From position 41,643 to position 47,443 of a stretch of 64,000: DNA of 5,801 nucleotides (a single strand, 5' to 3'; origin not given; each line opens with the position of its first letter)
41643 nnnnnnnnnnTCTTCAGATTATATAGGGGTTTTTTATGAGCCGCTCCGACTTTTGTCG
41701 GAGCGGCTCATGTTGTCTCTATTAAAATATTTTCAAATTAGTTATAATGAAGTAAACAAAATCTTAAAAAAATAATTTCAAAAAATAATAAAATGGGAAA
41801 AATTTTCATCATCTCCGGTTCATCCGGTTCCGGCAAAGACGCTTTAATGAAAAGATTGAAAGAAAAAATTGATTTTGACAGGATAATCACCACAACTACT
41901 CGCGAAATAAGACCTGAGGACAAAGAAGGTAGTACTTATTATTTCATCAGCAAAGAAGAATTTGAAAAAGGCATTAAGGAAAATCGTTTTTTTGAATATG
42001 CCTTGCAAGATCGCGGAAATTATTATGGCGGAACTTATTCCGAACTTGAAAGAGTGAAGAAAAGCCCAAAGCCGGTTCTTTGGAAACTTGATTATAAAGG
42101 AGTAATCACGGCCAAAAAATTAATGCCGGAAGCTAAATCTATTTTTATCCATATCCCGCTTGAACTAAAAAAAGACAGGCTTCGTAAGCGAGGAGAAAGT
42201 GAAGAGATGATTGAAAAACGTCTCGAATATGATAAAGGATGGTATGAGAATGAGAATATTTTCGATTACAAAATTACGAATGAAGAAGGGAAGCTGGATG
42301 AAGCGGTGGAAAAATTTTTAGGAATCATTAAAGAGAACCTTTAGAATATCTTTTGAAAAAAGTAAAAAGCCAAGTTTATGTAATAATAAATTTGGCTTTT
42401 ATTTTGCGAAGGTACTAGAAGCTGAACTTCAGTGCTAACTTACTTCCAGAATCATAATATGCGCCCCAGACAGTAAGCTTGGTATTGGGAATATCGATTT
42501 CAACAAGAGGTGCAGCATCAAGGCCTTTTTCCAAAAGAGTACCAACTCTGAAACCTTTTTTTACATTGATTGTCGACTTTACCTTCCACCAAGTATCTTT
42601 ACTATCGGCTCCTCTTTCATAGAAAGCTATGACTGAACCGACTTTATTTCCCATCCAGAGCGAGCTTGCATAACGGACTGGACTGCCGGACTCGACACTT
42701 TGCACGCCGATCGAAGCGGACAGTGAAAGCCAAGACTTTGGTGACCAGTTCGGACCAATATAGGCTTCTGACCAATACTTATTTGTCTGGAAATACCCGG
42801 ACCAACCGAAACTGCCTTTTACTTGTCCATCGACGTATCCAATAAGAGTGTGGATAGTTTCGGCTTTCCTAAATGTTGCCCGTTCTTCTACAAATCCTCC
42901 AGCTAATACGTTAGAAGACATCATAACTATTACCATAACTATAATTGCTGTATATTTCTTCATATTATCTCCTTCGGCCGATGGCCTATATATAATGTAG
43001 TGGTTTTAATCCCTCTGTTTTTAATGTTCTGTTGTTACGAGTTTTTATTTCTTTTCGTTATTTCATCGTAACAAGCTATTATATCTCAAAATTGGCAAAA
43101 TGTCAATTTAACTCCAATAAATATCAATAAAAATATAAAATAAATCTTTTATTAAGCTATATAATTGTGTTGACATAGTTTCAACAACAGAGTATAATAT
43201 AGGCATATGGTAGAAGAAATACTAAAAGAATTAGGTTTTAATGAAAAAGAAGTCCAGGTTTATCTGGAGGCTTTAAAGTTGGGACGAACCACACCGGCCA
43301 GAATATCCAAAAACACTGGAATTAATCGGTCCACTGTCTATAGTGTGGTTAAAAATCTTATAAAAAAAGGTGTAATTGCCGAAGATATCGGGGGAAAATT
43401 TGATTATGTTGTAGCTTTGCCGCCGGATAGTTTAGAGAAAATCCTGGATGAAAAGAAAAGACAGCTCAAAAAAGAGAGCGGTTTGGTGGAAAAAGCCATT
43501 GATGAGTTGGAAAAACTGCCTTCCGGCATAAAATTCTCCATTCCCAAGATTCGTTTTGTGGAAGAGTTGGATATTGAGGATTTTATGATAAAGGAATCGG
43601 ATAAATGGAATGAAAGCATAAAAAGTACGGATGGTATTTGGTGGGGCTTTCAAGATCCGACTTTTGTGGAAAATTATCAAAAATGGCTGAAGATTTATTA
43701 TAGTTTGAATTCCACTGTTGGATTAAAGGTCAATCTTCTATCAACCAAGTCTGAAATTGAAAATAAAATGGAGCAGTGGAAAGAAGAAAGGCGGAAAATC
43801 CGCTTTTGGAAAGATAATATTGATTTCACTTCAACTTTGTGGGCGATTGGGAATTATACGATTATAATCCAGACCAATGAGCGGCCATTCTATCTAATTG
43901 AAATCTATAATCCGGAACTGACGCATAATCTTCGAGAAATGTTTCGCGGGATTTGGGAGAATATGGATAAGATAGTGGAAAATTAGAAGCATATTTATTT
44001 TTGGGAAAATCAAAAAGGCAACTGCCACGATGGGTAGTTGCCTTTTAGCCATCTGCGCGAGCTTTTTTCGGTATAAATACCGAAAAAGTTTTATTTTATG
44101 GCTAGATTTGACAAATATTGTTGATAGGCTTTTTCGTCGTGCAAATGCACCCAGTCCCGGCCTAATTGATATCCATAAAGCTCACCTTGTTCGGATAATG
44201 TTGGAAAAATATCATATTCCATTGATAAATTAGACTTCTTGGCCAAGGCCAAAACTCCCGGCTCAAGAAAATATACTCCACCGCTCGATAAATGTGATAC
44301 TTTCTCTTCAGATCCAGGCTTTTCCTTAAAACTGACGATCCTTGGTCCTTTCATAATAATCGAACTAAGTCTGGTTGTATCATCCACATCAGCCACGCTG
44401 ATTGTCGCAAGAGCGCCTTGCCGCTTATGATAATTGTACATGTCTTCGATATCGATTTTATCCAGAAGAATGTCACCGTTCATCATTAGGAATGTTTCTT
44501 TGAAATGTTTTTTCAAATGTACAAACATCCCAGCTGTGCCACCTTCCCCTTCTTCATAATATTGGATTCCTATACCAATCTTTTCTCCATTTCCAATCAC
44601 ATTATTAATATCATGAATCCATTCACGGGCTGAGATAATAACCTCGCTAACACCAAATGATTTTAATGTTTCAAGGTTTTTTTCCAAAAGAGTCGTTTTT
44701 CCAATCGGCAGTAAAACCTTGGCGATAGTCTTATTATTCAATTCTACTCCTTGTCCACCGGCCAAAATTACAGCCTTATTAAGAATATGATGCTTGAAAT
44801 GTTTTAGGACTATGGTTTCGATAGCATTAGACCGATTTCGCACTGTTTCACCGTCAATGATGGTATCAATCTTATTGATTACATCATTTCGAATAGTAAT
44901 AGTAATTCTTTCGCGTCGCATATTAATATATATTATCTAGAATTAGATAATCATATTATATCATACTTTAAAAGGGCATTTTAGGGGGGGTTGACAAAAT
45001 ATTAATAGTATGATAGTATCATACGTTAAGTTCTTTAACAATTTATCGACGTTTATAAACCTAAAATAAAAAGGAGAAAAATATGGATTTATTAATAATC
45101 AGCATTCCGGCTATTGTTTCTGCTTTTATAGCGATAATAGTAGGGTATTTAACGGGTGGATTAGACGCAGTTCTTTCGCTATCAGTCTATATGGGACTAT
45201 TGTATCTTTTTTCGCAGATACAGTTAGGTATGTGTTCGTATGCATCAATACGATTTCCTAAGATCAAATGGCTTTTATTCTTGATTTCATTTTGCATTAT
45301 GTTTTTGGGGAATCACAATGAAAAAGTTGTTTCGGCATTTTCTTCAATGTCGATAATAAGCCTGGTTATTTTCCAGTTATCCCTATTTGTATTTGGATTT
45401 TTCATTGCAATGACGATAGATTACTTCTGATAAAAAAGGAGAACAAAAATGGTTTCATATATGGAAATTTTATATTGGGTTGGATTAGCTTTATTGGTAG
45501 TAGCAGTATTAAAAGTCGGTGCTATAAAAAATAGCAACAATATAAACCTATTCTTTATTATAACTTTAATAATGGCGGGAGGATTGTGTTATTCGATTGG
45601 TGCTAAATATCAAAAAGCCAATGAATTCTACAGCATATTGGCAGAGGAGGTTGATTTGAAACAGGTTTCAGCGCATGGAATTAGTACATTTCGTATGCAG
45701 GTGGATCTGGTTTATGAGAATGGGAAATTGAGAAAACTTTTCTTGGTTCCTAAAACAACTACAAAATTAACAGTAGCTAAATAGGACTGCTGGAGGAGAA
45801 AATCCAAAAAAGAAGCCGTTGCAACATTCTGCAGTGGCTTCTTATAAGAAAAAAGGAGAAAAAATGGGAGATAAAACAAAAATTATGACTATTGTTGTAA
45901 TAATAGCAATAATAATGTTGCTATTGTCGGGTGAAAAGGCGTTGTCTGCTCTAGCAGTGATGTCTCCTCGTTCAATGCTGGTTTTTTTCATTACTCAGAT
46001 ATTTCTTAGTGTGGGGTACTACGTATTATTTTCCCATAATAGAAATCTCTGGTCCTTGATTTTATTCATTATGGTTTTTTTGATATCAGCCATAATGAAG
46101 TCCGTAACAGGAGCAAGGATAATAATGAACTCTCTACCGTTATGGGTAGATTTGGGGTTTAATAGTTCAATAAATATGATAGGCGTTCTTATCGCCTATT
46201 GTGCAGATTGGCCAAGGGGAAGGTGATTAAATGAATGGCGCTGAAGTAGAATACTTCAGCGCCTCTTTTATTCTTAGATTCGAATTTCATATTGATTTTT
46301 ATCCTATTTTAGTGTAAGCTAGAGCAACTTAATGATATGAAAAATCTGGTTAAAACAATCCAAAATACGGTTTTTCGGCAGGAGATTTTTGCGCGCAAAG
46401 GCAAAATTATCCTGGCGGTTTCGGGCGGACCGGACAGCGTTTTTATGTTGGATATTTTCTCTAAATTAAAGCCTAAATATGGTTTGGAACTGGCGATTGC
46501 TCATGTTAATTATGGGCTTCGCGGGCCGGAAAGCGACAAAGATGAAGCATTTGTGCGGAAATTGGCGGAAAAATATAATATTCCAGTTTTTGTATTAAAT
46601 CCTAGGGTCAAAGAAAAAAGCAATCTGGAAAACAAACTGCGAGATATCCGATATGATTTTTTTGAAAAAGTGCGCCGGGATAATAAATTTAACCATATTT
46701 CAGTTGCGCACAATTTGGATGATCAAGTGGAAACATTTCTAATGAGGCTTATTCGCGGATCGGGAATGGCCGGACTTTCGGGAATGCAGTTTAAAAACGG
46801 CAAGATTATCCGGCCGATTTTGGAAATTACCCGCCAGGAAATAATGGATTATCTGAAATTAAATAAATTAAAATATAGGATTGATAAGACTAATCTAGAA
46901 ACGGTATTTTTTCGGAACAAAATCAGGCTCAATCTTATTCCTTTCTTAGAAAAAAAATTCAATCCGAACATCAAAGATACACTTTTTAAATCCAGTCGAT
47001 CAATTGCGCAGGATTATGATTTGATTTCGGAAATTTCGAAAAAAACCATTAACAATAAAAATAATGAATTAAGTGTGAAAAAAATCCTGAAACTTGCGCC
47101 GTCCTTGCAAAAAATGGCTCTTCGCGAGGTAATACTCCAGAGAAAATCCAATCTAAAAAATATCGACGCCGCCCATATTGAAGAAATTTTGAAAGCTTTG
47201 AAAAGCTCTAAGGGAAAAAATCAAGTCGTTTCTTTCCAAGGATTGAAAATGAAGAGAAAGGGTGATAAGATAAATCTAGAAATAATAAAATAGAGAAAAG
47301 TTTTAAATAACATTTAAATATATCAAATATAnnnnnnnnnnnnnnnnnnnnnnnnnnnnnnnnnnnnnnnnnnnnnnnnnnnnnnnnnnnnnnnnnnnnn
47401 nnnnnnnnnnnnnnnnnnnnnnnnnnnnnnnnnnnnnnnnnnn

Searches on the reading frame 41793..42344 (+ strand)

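Call 12: search_protein_families(library=pfam, proteins=[window:41793-42344:+])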
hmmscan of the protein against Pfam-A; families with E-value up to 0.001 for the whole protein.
window:41793-42344:+ (183 aa): 2 families
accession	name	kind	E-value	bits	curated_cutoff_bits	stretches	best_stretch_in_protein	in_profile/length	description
PF00625.27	Guanylate_kin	-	1.7e-30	106.5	25.2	1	2-180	2-180/182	Guanylate kinase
PF13238.12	AAA_18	-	0.00055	20.8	29.4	0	6-141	2-119/128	AAA domain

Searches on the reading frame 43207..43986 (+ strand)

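Call 12: search_protein_families(library=pfam, proteins=[window:43207-43986:+])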
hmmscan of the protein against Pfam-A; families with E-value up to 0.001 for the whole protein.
window:43207-43986:+ (259 aa): 3 families
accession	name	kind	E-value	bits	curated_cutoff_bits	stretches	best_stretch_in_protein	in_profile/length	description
PF01978.25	TrmB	-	1.9e-14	53.7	25.6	1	6-65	1-60/68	Sugar-specific transcriptional regulator TrmB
PF13412.12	HTH_24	-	1.6e-05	24.8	21.9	1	26-57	16-47/48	Winged helix-turn-helix DNA-binding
PF13730.12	HTH_36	-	2.9e-05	24.2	25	0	32-55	30-53/55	Helix-turn-helix domain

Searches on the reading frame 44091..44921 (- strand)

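Call 12: search_protein_families(library=pfam, proteins=[window:44091-44921:-])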
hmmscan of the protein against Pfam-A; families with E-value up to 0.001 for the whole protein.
window:44091-44921:- (276 aa): 2 families
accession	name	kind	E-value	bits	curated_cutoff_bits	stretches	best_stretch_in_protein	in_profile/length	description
PF00483.29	NTP_transferase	-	2.5e-23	83.4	21.2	1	49-257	1-226/245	Nucleotidyl transferase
PF12804.13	NTP_transf_3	-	5.6e-09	36.8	27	1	50-176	1-122/160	MobA-like NTP transferase domain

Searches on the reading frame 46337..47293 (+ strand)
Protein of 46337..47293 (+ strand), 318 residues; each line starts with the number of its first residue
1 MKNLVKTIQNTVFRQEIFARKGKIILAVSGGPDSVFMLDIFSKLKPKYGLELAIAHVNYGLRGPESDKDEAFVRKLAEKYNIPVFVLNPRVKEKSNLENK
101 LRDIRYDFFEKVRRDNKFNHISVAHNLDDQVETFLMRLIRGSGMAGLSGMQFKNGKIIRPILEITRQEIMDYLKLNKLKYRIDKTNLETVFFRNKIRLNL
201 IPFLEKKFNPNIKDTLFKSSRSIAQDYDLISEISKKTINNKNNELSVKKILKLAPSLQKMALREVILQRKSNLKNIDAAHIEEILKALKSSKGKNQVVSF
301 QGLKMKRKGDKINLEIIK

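Call 12: search_protein_families(library=pfam, proteins=[window:46337-47293:+])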
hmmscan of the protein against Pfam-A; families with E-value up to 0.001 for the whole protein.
window:46337-47293:+ (318 aa): 3 families
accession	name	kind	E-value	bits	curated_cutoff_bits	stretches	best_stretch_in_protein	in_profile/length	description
PF01171.26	ATP_bind_3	-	3.9e-56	190.1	27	1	23-198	1-181/182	PP-loop family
PF01507.26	PAPS_reduct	-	1e-06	29.3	22.5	1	24-180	2-156/175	Phosphoadenosine phosphosulfate reductase domain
PF09179.16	TilS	-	0.00047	20.8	21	1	245-307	1-61/67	TilS substrate binding domain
